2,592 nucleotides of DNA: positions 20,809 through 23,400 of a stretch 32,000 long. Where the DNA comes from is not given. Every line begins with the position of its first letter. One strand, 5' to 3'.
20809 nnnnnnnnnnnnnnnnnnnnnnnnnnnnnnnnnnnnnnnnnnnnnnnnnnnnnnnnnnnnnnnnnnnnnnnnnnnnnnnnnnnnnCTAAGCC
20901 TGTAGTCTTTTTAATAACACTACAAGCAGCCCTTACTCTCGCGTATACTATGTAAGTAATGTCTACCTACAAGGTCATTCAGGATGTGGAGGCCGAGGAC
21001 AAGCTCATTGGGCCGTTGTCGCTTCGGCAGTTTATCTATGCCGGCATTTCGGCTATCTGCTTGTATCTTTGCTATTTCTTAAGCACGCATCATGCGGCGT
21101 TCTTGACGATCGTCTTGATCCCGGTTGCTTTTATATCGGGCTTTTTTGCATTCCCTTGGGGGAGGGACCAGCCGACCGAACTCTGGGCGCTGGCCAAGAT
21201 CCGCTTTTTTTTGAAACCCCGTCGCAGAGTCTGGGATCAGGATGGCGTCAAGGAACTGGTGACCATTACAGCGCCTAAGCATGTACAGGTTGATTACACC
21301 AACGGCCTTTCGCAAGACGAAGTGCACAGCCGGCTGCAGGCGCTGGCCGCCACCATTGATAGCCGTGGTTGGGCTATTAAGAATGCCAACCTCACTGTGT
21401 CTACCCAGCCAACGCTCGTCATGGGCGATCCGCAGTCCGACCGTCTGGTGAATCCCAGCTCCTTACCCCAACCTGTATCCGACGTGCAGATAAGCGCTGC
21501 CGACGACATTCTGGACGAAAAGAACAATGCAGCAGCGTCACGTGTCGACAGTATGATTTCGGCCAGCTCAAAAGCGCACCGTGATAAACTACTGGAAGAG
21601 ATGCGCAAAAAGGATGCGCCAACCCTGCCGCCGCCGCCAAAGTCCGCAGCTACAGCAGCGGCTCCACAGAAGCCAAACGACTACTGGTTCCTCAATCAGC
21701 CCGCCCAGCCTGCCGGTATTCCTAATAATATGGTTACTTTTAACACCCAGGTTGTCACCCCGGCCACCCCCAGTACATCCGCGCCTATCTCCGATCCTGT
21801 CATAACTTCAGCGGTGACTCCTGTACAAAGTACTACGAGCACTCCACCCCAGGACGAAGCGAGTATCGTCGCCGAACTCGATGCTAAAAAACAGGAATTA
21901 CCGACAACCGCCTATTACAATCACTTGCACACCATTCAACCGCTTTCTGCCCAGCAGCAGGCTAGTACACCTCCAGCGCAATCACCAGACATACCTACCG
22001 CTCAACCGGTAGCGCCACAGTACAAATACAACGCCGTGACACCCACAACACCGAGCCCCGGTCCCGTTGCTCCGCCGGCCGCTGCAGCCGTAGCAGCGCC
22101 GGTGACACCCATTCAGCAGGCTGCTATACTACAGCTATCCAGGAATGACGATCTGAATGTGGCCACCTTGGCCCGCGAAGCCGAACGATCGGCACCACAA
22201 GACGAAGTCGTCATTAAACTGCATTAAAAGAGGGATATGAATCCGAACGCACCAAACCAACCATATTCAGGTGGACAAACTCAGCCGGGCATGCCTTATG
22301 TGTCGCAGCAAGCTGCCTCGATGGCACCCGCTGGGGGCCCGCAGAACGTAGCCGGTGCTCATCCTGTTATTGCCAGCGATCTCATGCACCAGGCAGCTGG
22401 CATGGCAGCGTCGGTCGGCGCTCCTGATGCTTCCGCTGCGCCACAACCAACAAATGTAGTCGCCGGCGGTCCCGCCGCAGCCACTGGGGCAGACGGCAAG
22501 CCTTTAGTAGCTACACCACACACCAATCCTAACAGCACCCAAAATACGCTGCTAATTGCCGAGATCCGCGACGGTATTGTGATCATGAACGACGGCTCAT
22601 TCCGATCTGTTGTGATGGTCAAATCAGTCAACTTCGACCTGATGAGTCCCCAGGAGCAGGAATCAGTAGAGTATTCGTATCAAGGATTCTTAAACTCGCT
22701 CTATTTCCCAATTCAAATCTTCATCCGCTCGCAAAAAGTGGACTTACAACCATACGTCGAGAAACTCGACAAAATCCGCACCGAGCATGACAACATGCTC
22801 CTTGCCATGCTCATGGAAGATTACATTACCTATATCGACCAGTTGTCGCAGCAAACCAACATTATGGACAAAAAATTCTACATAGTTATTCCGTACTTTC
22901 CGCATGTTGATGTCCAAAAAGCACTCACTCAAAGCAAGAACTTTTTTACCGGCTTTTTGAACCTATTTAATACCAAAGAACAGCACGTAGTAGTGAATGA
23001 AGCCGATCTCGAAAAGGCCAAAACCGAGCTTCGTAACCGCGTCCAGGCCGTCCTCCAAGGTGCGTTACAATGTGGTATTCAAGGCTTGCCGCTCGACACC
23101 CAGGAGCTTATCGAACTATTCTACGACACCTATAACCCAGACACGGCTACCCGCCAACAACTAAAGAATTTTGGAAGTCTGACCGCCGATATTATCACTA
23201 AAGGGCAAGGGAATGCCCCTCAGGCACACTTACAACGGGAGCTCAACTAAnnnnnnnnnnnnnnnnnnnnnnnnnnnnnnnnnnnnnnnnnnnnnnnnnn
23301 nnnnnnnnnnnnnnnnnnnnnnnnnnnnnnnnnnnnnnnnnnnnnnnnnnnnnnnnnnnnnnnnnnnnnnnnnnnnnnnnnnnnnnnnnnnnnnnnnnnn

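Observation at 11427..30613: Complete-looking ~19 kb type IV secretion-like locus in two divergent operons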

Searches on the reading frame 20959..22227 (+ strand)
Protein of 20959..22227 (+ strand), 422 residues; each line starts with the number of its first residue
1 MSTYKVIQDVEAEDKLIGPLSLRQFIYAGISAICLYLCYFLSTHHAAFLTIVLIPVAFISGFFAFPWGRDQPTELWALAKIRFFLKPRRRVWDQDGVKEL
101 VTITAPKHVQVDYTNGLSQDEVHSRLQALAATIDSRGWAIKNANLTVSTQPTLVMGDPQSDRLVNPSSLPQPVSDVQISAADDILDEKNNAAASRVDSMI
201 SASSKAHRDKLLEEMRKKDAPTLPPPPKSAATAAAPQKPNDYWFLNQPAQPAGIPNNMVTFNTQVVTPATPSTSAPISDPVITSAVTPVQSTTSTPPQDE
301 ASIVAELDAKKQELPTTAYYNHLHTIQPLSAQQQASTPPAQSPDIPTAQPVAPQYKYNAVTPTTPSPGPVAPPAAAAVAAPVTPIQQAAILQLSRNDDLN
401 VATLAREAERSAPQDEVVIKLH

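Call 4: search_protein_families(library=pfam, max_evalue=0.1, proteins=[window:20959-22227:+])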
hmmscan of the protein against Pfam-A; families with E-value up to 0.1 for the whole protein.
window:20959-22227:+ (422 aa): 2 families
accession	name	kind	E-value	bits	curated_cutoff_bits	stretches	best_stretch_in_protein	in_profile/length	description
PF12666.12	PrgI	-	2.4e-12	47.6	27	1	5-92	1-91/91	PrgI family protein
PF12648.12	TcpE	-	0.049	14.6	29.9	1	4-58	9-63/100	TcpE family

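Call 7: search_protein_families(library=ncbifam, max_evalue=0.01, proteins=[window:20959-22227:+])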
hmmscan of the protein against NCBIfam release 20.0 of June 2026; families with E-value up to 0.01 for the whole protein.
window:20959-22227:+ (422 aa): 0 families

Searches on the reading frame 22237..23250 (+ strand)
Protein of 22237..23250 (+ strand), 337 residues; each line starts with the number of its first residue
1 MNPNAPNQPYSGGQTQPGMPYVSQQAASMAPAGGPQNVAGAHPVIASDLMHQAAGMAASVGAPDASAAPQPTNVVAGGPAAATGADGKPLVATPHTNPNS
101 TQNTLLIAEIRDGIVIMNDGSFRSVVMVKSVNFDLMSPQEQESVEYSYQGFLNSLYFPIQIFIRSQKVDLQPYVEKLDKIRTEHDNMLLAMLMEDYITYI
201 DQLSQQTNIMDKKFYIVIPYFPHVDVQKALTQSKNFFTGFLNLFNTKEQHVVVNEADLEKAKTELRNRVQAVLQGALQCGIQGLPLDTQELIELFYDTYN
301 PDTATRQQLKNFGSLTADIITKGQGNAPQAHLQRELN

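Call 4: search_protein_families(library=pfam, max_evalue=0.1, proteins=[window:22237-23250:+])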
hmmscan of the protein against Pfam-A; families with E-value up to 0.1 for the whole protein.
window:22237-23250:+ (337 aa): 0 families

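Call 7: search_protein_families(library=ncbifam, max_evalue=0.01, proteins=[window:22237-23250:+])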
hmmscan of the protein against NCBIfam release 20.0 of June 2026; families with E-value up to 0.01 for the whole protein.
window:22237-23250:+ (337 aa): 4 families
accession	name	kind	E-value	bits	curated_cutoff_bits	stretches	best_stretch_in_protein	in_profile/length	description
NF041427.1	TrsD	subfamily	1e-06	28.7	200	1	99-218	13-142/201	TrsD/TraD family conjugative transfer protein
NF045975.1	VirB4_plasma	equivalog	1.1e-05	23.4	590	1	97-238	100-253/894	Mbov_0397 family ICE element conjugal transfer ATPase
NF045971.1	conju_CD1110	equivalog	3.9e-05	22.1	325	1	110-218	11-119/752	VirB4-like conjugal transfer ATPase, CD1110 family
TIGR00929.1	VirB4_CagE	subfamily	0.00076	17.8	643.1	1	111-238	19-137/792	VirB4 family type IV secretion/conjugal transfer ATPase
